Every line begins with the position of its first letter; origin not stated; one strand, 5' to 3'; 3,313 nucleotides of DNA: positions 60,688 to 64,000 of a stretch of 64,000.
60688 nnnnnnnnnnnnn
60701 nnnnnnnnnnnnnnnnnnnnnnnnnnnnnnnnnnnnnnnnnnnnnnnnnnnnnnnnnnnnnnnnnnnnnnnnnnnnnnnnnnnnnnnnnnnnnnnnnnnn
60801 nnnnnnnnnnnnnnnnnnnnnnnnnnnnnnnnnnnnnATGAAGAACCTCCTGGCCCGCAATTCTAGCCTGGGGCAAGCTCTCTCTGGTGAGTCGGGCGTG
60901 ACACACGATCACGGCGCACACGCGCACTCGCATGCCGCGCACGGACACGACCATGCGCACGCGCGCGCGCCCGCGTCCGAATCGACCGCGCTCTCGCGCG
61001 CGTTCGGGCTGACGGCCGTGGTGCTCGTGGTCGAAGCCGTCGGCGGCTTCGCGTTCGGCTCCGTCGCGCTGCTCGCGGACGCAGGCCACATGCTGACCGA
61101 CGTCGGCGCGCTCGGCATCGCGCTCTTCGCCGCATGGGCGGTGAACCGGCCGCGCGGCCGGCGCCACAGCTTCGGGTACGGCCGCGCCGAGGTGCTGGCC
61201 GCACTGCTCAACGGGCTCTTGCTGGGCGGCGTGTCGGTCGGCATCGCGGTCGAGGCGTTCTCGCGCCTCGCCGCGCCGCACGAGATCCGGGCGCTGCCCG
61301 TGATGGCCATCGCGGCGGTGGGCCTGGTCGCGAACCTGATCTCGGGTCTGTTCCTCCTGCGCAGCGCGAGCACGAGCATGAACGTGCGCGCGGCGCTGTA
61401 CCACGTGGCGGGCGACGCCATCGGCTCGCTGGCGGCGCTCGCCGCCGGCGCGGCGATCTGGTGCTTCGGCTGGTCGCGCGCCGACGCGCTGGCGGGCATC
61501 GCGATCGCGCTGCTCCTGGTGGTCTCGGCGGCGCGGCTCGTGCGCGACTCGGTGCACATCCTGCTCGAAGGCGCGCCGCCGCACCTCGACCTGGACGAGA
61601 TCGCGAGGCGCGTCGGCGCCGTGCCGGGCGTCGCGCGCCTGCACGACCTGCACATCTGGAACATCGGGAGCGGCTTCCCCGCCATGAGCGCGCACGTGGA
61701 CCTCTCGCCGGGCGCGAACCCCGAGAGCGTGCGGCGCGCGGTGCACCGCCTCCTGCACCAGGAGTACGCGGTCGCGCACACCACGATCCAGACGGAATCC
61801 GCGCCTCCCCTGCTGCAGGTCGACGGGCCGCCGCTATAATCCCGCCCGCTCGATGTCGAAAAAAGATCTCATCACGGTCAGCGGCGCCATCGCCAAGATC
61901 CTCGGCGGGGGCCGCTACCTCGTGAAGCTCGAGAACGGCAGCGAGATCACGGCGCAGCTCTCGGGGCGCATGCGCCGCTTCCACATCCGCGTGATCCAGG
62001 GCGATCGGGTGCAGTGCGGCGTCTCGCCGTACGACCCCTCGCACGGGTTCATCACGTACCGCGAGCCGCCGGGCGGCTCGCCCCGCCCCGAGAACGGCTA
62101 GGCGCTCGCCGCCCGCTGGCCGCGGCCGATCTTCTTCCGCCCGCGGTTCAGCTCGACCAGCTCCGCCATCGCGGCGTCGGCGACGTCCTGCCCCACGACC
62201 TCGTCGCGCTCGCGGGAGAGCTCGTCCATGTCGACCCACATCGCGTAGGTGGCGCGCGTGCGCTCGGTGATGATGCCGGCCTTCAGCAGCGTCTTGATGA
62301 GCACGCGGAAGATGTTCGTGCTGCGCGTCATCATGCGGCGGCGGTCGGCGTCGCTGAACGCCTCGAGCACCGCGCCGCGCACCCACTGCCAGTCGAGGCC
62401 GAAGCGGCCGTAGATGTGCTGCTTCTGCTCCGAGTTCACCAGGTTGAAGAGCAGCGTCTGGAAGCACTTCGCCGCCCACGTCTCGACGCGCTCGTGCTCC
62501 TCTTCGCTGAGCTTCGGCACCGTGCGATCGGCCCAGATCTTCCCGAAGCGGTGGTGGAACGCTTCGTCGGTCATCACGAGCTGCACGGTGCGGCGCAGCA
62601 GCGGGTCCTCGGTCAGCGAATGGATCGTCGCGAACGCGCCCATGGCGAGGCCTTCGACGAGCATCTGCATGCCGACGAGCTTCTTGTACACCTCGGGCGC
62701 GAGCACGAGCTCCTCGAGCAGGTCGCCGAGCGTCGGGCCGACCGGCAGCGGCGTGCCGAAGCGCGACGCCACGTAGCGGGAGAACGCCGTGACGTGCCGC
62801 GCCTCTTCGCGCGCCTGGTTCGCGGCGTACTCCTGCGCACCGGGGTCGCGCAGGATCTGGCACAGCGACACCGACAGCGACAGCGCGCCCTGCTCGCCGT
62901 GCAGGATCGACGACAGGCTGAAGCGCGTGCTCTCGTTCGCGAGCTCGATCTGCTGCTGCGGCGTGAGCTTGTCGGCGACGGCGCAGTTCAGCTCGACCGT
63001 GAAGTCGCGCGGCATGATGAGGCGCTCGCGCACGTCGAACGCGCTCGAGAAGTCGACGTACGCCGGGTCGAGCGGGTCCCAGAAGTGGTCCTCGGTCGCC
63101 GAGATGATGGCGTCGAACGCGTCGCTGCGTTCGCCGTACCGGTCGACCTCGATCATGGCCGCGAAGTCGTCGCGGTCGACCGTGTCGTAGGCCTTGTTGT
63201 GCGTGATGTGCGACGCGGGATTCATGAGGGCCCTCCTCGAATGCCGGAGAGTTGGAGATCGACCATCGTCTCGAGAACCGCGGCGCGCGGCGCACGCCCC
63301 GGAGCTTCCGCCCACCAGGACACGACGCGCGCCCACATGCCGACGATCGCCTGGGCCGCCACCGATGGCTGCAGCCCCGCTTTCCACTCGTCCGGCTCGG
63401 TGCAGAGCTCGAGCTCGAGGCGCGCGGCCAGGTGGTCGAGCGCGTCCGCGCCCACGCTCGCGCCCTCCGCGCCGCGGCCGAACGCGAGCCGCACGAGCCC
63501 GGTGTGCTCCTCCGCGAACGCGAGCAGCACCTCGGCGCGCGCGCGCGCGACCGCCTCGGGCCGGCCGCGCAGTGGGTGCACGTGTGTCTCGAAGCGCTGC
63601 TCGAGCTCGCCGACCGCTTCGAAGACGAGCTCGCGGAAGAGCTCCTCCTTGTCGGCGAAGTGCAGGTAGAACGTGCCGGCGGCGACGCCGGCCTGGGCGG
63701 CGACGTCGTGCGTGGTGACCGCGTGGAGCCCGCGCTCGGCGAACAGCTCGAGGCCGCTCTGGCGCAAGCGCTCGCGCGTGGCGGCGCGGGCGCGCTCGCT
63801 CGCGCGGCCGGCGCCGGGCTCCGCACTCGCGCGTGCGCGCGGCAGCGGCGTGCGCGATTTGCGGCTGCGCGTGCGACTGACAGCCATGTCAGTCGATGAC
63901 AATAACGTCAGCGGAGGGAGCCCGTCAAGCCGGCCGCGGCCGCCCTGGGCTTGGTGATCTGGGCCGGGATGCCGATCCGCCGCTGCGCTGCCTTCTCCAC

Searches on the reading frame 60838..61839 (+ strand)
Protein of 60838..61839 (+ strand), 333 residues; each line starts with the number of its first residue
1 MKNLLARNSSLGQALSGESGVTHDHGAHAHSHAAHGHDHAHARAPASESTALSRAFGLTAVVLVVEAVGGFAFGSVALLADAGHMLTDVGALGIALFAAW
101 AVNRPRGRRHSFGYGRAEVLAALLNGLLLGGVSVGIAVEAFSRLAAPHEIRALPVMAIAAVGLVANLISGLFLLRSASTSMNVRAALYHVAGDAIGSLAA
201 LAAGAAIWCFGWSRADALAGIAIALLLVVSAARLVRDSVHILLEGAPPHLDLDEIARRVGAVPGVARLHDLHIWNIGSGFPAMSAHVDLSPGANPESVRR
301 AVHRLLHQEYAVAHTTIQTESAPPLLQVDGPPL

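Call 78: search_protein_families(library=pfam, proteins=[window:60838-61839:+], max_evalue=0.00001)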
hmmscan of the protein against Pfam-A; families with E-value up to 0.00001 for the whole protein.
window:60838-61839:+ (333 aa): 2 families
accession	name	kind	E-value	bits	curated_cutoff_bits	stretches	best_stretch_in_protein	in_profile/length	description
PF01545.26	Cation_efflux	-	6.6e-42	144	26.6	1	55-243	4-198/198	Cation efflux family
PF16916.11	ZT_dimer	-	9e-12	45.3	26.7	1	247-321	1-77/78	Dimerisation domain of Zinc Transporter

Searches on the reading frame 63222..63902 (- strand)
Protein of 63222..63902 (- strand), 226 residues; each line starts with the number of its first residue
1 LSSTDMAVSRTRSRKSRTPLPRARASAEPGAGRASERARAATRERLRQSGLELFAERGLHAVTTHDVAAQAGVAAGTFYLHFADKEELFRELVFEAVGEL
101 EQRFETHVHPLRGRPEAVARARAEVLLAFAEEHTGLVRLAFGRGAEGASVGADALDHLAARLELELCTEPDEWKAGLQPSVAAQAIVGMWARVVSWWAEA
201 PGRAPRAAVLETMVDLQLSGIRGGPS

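Call 78: search_protein_families(library=pfam, proteins=[window:63222-63902:-], max_evalue=0.00001)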
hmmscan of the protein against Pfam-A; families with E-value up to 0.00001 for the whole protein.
window:63222-63902:- (226 aa): 1 family
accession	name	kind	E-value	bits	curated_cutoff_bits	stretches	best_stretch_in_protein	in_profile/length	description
PF00440.29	TetR_N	-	6.1e-17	61.6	24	1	50-92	5-47/47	Bacterial regulatory proteins, tetR family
